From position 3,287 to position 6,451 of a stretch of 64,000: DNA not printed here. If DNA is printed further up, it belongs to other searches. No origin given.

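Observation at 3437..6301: SF3B1 homolog reduced to its HEAT-repeat domain, with no room for the canonical N-terminal region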

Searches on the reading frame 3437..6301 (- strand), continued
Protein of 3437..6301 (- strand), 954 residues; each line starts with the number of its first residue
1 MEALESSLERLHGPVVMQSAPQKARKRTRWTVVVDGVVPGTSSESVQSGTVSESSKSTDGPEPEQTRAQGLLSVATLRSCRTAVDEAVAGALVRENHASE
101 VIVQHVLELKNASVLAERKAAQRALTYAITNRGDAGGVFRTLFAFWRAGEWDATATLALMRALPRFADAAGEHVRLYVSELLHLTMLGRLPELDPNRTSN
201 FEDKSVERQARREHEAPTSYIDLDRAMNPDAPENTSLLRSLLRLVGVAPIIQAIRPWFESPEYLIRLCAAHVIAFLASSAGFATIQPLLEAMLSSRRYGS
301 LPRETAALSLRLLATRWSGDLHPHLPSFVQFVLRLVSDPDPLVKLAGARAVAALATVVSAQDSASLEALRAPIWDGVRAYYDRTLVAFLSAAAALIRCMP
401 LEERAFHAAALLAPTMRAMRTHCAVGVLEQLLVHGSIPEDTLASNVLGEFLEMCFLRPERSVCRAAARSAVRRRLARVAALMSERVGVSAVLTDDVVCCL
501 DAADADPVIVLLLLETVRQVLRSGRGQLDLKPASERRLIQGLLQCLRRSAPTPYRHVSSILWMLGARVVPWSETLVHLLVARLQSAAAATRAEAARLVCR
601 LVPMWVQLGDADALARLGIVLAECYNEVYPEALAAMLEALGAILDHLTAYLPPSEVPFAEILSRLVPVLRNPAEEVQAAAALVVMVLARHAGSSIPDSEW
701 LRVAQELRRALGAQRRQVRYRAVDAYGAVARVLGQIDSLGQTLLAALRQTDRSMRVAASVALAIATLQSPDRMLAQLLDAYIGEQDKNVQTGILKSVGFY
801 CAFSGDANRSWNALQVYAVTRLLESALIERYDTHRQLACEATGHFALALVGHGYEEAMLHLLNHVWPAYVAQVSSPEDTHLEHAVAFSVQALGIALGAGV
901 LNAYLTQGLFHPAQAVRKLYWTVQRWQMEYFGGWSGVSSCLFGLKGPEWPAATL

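Call 27: list_cluster_members(proteins=[P0028, P0031, P0032, P0033, P0035, P0037, P0038, P0039, P0040, P0043])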
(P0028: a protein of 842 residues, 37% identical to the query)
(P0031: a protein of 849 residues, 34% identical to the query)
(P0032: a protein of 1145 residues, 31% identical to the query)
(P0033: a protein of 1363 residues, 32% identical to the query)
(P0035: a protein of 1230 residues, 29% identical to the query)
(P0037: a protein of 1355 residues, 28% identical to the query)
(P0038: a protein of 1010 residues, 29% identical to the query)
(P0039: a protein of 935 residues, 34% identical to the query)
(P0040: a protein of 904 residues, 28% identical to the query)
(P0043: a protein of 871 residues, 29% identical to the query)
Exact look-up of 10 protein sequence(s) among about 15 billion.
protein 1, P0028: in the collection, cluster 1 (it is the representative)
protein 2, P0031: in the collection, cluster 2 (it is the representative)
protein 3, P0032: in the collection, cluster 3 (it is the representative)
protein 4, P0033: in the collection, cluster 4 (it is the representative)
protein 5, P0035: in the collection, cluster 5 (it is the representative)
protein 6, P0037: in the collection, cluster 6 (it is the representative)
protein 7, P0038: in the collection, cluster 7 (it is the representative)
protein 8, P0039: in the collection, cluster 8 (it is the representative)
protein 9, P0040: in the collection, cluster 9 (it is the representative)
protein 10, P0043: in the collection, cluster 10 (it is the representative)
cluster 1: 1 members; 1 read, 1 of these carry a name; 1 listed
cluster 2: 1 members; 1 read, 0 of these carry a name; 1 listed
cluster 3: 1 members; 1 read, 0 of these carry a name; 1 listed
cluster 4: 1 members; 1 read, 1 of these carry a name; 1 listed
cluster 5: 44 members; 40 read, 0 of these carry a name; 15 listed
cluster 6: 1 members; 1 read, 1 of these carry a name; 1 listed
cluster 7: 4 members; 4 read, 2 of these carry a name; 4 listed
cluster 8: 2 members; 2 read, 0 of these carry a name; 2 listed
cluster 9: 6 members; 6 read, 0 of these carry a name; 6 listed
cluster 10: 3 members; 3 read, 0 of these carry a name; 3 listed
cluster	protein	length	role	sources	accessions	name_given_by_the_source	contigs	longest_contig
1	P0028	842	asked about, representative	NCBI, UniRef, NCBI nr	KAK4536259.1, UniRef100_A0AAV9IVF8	hypothetical protein CDCA_CDCA08G2284 [Cyanidium caldarium] | Phosphatase PP2A regulatory subunit A/Splicing factor 3B subunit 1-like HEAT repeat ...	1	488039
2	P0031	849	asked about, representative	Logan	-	-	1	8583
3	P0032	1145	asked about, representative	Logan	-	-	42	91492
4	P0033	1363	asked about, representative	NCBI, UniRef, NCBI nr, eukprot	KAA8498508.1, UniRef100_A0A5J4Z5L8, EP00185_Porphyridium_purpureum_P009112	Splicing factor 3B subunit 1 [Porphyridium purpureum] | Splicing factor 3B subunit 1 n=1 Tax=Porphyridium purpureum TaxID=35688 ... | POR0715..scf295_1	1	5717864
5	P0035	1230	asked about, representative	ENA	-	-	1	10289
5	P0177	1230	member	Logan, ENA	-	-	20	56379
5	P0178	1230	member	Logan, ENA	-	-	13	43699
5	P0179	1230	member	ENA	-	-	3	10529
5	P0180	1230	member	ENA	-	-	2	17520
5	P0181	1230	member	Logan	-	-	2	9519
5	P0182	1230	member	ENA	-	-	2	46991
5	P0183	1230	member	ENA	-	-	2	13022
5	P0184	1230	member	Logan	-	-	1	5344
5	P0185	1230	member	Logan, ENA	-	-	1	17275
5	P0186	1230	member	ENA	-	-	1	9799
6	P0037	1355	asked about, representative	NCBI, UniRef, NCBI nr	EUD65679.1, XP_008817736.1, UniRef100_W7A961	hypothetical protein C922_03927 [Plasmodium inui San Antonio 1] | Uncharacterized protein n=1 Tax=Plasmodium inui San Antonio 1 TaxID=1237626 ...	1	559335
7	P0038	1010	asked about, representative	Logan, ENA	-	-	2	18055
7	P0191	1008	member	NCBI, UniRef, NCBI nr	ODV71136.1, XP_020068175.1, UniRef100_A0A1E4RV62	U2 snRNP complex subunit HSH155 [Cyberlindnera jadinii NRRL Y-1542] | ARM repeat-containing protein n=1 Tax=Cyberlindnera jadinii (strain ATCC 18201 / CBS 1600 ... | ARM repeat-containing protein [Cyberlindnera jadinii NRRL Y-1542]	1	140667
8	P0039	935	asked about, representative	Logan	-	-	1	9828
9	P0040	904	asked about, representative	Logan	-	-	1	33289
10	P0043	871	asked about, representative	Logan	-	-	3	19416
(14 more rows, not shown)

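Call 29: search_protein_families(library=pfam, proteins=[P0033, P0028, P0002, P0031, P0191, P0037, P0032, P0035], max_evalue=0.01)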
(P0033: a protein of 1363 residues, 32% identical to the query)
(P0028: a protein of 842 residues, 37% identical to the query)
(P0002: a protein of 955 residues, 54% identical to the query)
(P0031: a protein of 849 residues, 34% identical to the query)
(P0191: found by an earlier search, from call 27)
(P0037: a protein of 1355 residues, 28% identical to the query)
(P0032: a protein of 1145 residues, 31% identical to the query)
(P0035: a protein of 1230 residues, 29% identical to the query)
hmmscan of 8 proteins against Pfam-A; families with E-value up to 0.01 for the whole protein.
P0033 (1363 aa): 12 families
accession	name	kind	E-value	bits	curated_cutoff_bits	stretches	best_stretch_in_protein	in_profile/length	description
PF22646.2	PPP2R1A-like_HEAT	-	4.4e-13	49.9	27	1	1138-1214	2-76/78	PPP2R1A-like HEAT repeat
PF24714.1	TOR1L1_N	-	2.8e-11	43.7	43.3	2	1077-1249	52-241/281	TORTIFOLIA1 N-terminal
PF24987.1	HEAT_EF3_N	-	1.6e-09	38.4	32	1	660-736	29-103/169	EF3 N-terminal HEAT repeat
PF08920.15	SF3b1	-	3.4e-08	34.4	25.1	1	289-417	5-112/130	Splicing factor 3B subunit 1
PF13513.12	HEAT_EZ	-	4.6e-08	33.8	27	0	1066-1091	28-53/55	HEAT-like repeat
PF13646.12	HEAT_2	-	2.8e-07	31.2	27.7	0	596-675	11-82/88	HEAT repeats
PF02985.28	HEAT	-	5.7e-06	26.5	23.5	0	1222-1247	3-28/31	HEAT repeat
PF25757.1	TPR_DNAAF5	-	4.9e-05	23.1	27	0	668-766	98-195/288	Dynein axonemal assembly factor 5-like, TPR repeats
PF12717.13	Cnd1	-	0.00042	20.8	26.4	0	1217-1264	19-68/162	non-SMC mitotic condensation complex subunit 1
PF20926.3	Htt_N-HEAT_1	-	0.00046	21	31.2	0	1063-1131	74-142/152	Huntingtin, N-terminal HEAT 1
PF24492.1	HEAT_ECM29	-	0.00069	20.2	27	0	657-730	72-144/160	Proteasome adapter and scaffold protein ECM29, HEAT-repeat domain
PF25780.1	TPR_IPO5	-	0.0056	17.4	27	0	1077-1170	8-107/172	IPO5-like, TPR repeats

P0028 (842 aa): 6 families
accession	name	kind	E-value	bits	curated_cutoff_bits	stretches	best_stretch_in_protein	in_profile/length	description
PF22646.2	PPP2R1A-like_HEAT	-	8.8e-07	29.7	27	1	640-712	4-74/78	PPP2R1A-like HEAT repeat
PF13646.12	HEAT_2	-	2.2e-06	28.3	27.7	1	646-748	2-86/88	HEAT repeats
PF01602.26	Adaptin_N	-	0.00029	20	37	1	551-741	215-396/524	Adaptin N terminal region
PF24714.1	TOR1L1_N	-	0.00094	19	43.3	0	570-741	46-247/281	TORTIFOLIA1 N-terminal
PF21041.3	XMAP215_CLASP_TOG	-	0.002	18.3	27.1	0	615-713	102-207/230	XMAP215/Dis1/CLASP, TOG domain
PF05004.19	IFRD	-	0.0024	17.3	25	0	522-673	94-244/306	Interferon-related developmental regulator (IFRD)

P0002 (955 aa): 4 families
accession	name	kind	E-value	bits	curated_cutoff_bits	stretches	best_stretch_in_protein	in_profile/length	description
PF13646.12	HEAT_2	-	1.3e-05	25.8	27.7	1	743-802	3-59/88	HEAT repeats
PF24714.1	TOR1L1_N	-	2.8e-05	24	43.3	0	311-386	65-146/281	TORTIFOLIA1 N-terminal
PF11838.14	ERAP1_C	-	0.0016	18.4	38.2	0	744-827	28-110/318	ERAP1-like C-terminal domain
PF25757.1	TPR_DNAAF5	-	0.0037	16.9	27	0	636-732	105-197/288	Dynein axonemal assembly factor 5-like, TPR repeats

P0031 (849 aa): 8 families
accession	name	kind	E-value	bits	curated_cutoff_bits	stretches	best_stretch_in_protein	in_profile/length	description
PF13646.12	HEAT_2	-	3.4e-08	34.1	27.7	1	584-680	2-84/88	HEAT repeats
PF13513.12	HEAT_EZ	-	3e-06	28.1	27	1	638-682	2-51/55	HEAT-like repeat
PF24714.1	TOR1L1_N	-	7.1e-06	26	43.3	0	637-771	96-241/281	TORTIFOLIA1 N-terminal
PF24492.1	HEAT_ECM29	-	0.00024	21.7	27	0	211-283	73-144/160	Proteasome adapter and scaffold protein ECM29, HEAT-repeat domain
PF25757.1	TPR_DNAAF5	-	0.00066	19.4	27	0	227-318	103-191/288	Dynein axonemal assembly factor 5-like, TPR repeats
PF24987.1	HEAT_EF3_N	-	0.0024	18.3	32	0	649-699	54-105/169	EF3 N-terminal HEAT repeat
PF02985.28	HEAT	-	0.0028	18.2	23.5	0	252-282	1-31/31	HEAT repeat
PF22646.2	PPP2R1A-like_HEAT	-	0.0029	18.5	27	0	658-726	6-73/78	PPP2R1A-like HEAT repeat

P0191 (1008 aa): 17 families
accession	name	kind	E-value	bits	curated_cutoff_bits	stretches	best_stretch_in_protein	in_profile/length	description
PF22646.2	PPP2R1A-like_HEAT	-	1.8e-21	76.8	27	1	794-867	2-74/78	PPP2R1A-like HEAT repeat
PF13513.12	HEAT_EZ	-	6.2e-20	71.7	27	2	365-419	1-55/55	HEAT-like repeat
PF24714.1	TOR1L1_N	-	9e-16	58.5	43.3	2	625-793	69-240/281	TORTIFOLIA1 N-terminal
PF02985.28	HEAT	-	1.1e-14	53.6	23.5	1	393-422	1-30/31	HEAT repeat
PF13646.12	HEAT_2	-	2.6e-12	47.3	27.7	0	547-579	23-55/88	HEAT repeats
PF24987.1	HEAT_EF3_N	-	5.5e-09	36.7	32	0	354-430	28-103/169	EF3 N-terminal HEAT repeat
PF25757.1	TPR_DNAAF5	-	9.6e-09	35.3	27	0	551-669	37-158/288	Dynein axonemal assembly factor 5-like, TPR repeats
PF12755.13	Vac14_Fab1_bd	-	1.3e-07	32.6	22.1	0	618-671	7-60/97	Vacuolar 14 Fab1-binding region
PF24492.1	HEAT_ECM29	-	2.5e-06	28.2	27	0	350-431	70-151/160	Proteasome adapter and scaffold protein ECM29, HEAT-repeat domain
PF20926.3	Htt_N-HEAT_1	-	6.9e-06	26.9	31.2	0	704-787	59-142/152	Huntingtin, N-terminal HEAT 1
PF12717.13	Cnd1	-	7.7e-06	26.5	26.4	0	595-686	70-162/162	non-SMC mitotic condensation complex subunit 1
PF24993.1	GNC1_N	-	1e-05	25.8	26.3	0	617-676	58-117/134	Stalled ribosome sensor GCN1 N-terminal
PF25780.1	TPR_IPO5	-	2.2e-05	25.2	27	0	349-444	39-136/172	IPO5-like, TPR repeats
PF20416.4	UTP20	-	3.2e-05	23.9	27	0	762-809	34-80/221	U3 small nucleolar RNA-associated protein 20 domain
PF25574.1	TPR_IMB1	-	3.3e-05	23.2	29.1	0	349-410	189-250/388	Importin subunit beta-1-like, TPR repeats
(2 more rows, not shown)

P0037 (1355 aa): 14 families
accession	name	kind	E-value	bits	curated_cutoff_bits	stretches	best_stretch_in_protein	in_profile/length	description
PF08920.15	SF3b1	-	1.9e-25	90.2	25.1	1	254-414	3-116/130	Splicing factor 3B subunit 1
PF22646.2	PPP2R1A-like_HEAT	-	1.3e-18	67.7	27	1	1139-1215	3-77/78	PPP2R1A-like HEAT repeat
PF24714.1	TOR1L1_N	-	7.8e-18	65.2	43.3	2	693-858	38-211/281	TORTIFOLIA1 N-terminal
PF25757.1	TPR_DNAAF5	-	3e-15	56.6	27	2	893-1091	36-231/288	Dynein axonemal assembly factor 5-like, TPR repeats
PF13513.12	HEAT_EZ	-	7.1e-14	52.4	27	0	1046-1091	9-53/55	HEAT-like repeat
PF02985.28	HEAT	-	1.3e-12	47.1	23.5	0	1220-1248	1-29/31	HEAT repeat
PF13646.12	HEAT_2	-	5e-08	33.6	27.7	0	668-736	10-70/88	HEAT repeats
PF24987.1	HEAT_EF3_N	-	1.7e-05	25.3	32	1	698-786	29-113/169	EF3 N-terminal HEAT repeat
PF25780.1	TPR_IPO5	-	9.5e-05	23.1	27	0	692-763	39-110/172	IPO5-like, TPR repeats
PF20926.3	Htt_N-HEAT_1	-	0.00043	21.1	31.2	1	1058-1131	69-142/152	Huntingtin, N-terminal HEAT 1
PF24492.1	HEAT_ECM29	-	0.0037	17.8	27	0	716-773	93-150/160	Proteasome adapter and scaffold protein ECM29, HEAT-repeat domain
PF08064.18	UME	-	0.0037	17.5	23.2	0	1184-1243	17-77/102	UME (NUC010) domain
PF05004.19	IFRD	-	0.0048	16.3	25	0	713-830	92-226/306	Interferon-related developmental regulator (IFRD)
PF11865.14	mTOR_dom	-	0.0059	17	27.6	0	882-968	70-155/160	Serine/threonine-protein kinase mTOR domain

P0032 (1145 aa): 18 families
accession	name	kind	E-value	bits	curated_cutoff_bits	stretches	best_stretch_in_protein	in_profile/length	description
PF22646.2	PPP2R1A-like_HEAT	-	1.9e-19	70.3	27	1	914-986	1-73/78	PPP2R1A-like HEAT repeat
PF24714.1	TOR1L1_N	-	1.6e-17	64.2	43.3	2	741-913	65-239/281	TORTIFOLIA1 N-terminal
PF13513.12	HEAT_EZ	-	7.7e-14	52.3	27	0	503-534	22-53/55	HEAT-like repeat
PF02985.28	HEAT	-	4.2e-12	45.5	23.5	0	510-539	1-30/31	HEAT repeat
PF13646.12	HEAT_2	-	3.1e-11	43.8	27.7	0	749-785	25-58/88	HEAT repeats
PF20926.3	Htt_N-HEAT_1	-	6.7e-09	36.7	31.2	1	764-909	2-143/152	Huntingtin, N-terminal HEAT 1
PF25757.1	TPR_DNAAF5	-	2.1e-07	30.9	27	0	682-898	2-223/288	Dynein axonemal assembly factor 5-like, TPR repeats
PF24993.1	GNC1_N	-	1.9e-06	28.1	26.3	0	736-787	57-108/134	Stalled ribosome sensor GCN1 N-terminal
PF21040.3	CEP104-like_TOG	-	6.2e-05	23.7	24.3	0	459-529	133-205/208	Centrosomal protein CEP104-like, TOG domain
PF25574.1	TPR_IMB1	-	6.8e-05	22.2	29.1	0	469-540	192-265/388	Importin subunit beta-1-like, TPR repeats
PF08161.18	RRP12_HEAT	-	0.00071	19.5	26.8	0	829-933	28-131/290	Ribosomal RNA-processing protein 12, HEAT repeats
PF25808.1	TPR_LAA1_C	-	0.0015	18.9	27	0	674-785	8-120/160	LAA1-like, C-terminal TPR repeats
PF25801.1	HEAT_GCN1_C_2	-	0.002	18.1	27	0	853-951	13-114/288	Stalled ribosome sensor GCN1-like, HEAT repeats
PF07539.18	UTP20_N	-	0.0023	16.8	27.6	0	738-796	529-589/615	U3 small nucleolar RNA-associated protein 20, N-terminal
PF24492.1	HEAT_ECM29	-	0.0049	17.4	27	0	497-546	100-149/160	Proteasome adapter and scaffold protein ECM29, HEAT-repeat domain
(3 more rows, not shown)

P0035 (1230 aa): 16 families
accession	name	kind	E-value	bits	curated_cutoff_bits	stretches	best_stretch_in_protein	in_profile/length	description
PF24714.1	TOR1L1_N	-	3.7e-21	76.2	43.3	2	794-1005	26-240/281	TORTIFOLIA1 N-terminal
PF22646.2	PPP2R1A-like_HEAT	-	7.4e-21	74.8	27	1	1005-1080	1-74/78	PPP2R1A-like HEAT repeat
PF08920.15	SF3b1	-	1.7e-16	61.3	25.1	1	194-367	4-128/130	Splicing factor 3B subunit 1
PF13513.12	HEAT_EZ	-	3.6e-12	46.9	27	1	912-961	7-55/55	HEAT-like repeat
PF25757.1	TPR_DNAAF5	-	1.2e-10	41.5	27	1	732-959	10-231/288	Dynein axonemal assembly factor 5-like, TPR repeats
PF02985.28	HEAT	-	4.1e-10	39.4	23.5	0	597-625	1-29/31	HEAT repeat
PF24987.1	HEAT_EF3_N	-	6.5e-09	36.4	32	1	555-683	25-149/169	EF3 N-terminal HEAT repeat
PF20926.3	Htt_N-HEAT_1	-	1.5e-08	35.6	31.2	1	859-999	5-142/152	Huntingtin, N-terminal HEAT 1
PF24492.1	HEAT_ECM29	-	7.1e-08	33.2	27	0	832-893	94-155/160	Proteasome adapter and scaffold protein ECM29, HEAT-repeat domain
PF25780.1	TPR_IPO5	-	5.9e-07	30.3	27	0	553-623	39-109/172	IPO5-like, TPR repeats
PF21041.3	XMAP215_CLASP_TOG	-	1e-06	29.1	27.1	1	916-1021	115-219/230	XMAP215/Dis1/CLASP, TOG domain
PF13646.12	HEAT_2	-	2.5e-06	28.1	27.7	0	936-1021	1-72/88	HEAT repeats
PF12755.13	Vac14_Fab1_bd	-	2.4e-05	25.3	22.1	0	572-628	3-59/97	Vacuolar 14 Fab1-binding region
PF24993.1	GNC1_N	-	0.00035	20.8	26.3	0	829-880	58-109/134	Stalled ribosome sensor GCN1 N-terminal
PF21040.3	CEP104-like_TOG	-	0.00072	20.3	24.3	0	843-951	97-202/208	Centrosomal protein CEP104-like, TOG domain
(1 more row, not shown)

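Call 32: find_homologous_proteins(query=A1, max_evalue=1e-20)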
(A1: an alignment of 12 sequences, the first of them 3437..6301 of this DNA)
Query A1 (12 sequences) (954 aa, profile of the alignment): 2 proteins with E <= 1e-20 among 8000 candidates.
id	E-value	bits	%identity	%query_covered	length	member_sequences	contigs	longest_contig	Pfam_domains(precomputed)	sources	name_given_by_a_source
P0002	0.0e+0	1046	54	97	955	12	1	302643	PF24714.2,PF13646.13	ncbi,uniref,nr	ncbi:Splicing factor 3B subunit 1 [Cyanidiococcus yangmingshanensis]|uniref:Splicing factor 3B subun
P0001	0.0e+0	1015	100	100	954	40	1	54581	-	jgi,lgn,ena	-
